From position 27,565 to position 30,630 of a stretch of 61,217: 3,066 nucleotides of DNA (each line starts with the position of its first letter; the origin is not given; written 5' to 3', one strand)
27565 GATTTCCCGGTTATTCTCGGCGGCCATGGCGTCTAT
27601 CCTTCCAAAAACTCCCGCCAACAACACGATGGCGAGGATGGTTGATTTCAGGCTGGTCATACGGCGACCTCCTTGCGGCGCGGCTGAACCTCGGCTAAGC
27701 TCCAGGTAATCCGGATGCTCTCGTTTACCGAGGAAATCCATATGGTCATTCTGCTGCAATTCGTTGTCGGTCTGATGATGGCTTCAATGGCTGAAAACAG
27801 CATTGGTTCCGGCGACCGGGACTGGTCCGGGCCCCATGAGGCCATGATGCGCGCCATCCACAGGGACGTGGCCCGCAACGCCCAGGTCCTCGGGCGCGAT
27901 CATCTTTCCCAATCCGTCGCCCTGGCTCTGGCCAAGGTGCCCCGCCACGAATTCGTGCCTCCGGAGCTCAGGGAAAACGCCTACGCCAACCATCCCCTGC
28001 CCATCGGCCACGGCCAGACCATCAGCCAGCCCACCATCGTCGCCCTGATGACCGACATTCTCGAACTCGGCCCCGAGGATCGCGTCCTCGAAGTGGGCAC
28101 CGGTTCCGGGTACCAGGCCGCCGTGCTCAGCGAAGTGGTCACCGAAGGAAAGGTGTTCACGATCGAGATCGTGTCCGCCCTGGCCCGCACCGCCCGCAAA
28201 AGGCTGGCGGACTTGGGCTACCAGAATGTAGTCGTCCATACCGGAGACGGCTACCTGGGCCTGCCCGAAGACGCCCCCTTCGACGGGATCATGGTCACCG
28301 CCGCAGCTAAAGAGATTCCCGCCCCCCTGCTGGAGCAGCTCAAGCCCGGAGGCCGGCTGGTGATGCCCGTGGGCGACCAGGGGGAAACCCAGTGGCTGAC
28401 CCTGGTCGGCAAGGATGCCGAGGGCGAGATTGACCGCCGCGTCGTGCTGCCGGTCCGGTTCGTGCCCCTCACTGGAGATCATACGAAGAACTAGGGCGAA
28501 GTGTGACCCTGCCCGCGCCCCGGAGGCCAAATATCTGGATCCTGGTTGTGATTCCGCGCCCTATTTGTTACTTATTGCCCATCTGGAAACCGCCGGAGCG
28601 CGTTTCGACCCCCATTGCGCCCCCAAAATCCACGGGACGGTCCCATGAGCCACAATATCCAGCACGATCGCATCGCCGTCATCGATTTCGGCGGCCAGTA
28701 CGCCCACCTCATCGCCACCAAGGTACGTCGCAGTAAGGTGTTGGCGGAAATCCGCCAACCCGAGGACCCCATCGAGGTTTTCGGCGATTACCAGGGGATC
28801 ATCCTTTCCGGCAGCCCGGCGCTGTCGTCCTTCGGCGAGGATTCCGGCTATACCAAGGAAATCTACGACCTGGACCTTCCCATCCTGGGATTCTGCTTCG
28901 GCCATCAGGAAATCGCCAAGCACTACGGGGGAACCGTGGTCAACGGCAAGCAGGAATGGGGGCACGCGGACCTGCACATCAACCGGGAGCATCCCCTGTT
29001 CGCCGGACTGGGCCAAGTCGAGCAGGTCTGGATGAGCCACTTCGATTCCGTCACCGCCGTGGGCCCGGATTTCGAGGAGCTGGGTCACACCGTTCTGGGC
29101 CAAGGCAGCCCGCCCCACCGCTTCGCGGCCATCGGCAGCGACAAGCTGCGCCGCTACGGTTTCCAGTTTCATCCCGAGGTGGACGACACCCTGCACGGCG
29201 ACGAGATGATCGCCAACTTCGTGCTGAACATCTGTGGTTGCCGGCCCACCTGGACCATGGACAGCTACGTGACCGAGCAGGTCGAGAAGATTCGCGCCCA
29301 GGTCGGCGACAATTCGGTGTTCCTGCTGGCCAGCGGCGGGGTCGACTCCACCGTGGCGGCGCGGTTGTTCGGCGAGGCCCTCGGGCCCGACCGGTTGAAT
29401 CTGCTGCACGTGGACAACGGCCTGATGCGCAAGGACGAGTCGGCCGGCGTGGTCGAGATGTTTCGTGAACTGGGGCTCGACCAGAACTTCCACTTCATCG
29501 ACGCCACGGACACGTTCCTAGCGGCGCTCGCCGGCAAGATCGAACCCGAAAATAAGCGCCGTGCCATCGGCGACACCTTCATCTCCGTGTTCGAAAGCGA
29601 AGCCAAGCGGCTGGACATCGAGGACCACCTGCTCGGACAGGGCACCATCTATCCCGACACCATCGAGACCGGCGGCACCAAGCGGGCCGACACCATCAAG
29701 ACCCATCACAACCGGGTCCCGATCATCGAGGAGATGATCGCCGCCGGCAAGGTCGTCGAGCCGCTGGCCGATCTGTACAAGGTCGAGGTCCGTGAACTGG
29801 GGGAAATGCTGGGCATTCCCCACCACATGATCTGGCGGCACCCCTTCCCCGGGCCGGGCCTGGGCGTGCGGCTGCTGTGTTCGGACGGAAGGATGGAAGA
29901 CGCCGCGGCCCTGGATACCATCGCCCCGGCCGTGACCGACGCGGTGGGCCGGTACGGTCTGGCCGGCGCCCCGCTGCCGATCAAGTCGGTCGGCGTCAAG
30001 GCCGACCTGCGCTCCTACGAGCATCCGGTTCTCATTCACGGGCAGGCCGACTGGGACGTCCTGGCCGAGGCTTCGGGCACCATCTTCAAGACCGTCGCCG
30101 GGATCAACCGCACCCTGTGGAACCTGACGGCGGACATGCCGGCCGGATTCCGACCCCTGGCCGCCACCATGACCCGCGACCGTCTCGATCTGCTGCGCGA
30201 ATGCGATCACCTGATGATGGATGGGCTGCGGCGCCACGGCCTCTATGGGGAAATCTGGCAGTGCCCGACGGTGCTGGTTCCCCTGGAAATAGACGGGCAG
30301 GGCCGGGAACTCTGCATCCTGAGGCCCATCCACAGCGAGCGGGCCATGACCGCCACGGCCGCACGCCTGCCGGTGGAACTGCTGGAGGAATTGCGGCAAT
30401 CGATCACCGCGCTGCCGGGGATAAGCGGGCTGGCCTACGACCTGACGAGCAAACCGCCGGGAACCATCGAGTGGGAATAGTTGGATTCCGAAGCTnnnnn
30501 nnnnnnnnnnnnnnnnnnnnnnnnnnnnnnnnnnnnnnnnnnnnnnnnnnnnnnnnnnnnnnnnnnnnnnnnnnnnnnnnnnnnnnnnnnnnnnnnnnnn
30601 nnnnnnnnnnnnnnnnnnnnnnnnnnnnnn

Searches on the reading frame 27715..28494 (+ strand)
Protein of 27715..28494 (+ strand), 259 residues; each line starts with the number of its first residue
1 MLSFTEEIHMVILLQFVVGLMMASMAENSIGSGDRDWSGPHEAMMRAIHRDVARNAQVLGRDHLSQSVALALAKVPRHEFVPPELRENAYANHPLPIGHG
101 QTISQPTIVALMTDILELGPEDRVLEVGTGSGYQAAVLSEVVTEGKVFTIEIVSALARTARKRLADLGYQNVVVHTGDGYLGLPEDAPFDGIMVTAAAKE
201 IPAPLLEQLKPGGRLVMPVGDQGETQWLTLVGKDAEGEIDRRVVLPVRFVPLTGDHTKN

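Call 34: search_protein_families(library=pfam, proteins=[window:27715-28494:+], max_evalue=0.001)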
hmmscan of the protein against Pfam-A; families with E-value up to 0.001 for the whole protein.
window:27715-28494:+ (259 aa): 8 families
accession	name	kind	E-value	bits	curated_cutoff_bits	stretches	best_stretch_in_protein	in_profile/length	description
PF01135.25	PCMT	-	3.3e-65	220.2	20.3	1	64-255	17-208/210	Protein-L-isoaspartate(D-aspartate) O-methyltransferase (PCMT)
PF13847.12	Methyltransf_31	-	4.1e-09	36.7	27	1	121-217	4-109/145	Methyltransferase domain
PF13649.12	Methyltransf_25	-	5.8e-08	33.8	27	1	124-204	1-80/97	Methyltransferase domain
PF00398.26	RrnaAD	-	4.6e-05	23.1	24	1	108-180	18-86/263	Ribosomal RNA adenine dimethylase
PF08241.18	Methyltransf_11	-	6e-05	24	21.2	1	125-215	1-93/95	Methyltransferase domain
PF08704.16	GCD14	-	7.2e-05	23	26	1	107-173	27-95/247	tRNA methyltransferase complex GCD14 subunit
PF13489.12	Methyltransf_23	-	0.00065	19.9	27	0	118-202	20-95/164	Methyltransferase domain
PF02390.23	Methyltransf_4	-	0.00077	19.4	24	0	124-180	5-61/173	Putative methyltransferase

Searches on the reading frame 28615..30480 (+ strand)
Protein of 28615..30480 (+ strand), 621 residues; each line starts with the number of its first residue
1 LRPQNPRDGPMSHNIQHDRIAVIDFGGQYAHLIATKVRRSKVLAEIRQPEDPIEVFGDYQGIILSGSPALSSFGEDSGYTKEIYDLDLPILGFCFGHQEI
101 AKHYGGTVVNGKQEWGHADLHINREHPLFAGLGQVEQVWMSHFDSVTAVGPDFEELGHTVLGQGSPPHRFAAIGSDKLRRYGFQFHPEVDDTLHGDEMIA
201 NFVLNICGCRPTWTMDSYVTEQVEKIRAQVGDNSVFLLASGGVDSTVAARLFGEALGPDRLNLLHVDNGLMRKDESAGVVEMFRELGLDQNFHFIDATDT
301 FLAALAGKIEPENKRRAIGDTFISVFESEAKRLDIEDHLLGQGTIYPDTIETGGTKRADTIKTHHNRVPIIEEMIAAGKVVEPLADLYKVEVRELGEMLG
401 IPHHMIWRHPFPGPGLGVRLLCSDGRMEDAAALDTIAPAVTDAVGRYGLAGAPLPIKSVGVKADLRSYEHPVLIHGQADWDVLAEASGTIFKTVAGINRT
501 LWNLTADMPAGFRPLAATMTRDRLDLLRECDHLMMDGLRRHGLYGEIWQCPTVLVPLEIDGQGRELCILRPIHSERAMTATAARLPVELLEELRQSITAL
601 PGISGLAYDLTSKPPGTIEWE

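Call 34: search_protein_families(library=pfam, proteins=[window:28615-30480:+], max_evalue=0.001)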
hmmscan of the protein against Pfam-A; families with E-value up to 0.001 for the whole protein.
window:28615-30480:+ (621 aa): 3 families
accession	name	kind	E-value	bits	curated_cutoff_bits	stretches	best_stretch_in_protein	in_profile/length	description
PF00117.34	GATase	-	8.7e-31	107.5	22.8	1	22-205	2-189/190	Glutamine amidotransferase class-I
PF00958.27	GMP_synt_C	-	1.9e-22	79.5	27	1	538-620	3-92/92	GMP synthase C terminal domain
PF02540.23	NAD_synthase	-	4.7e-09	36.2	21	1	223-300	9-84/242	NAD synthase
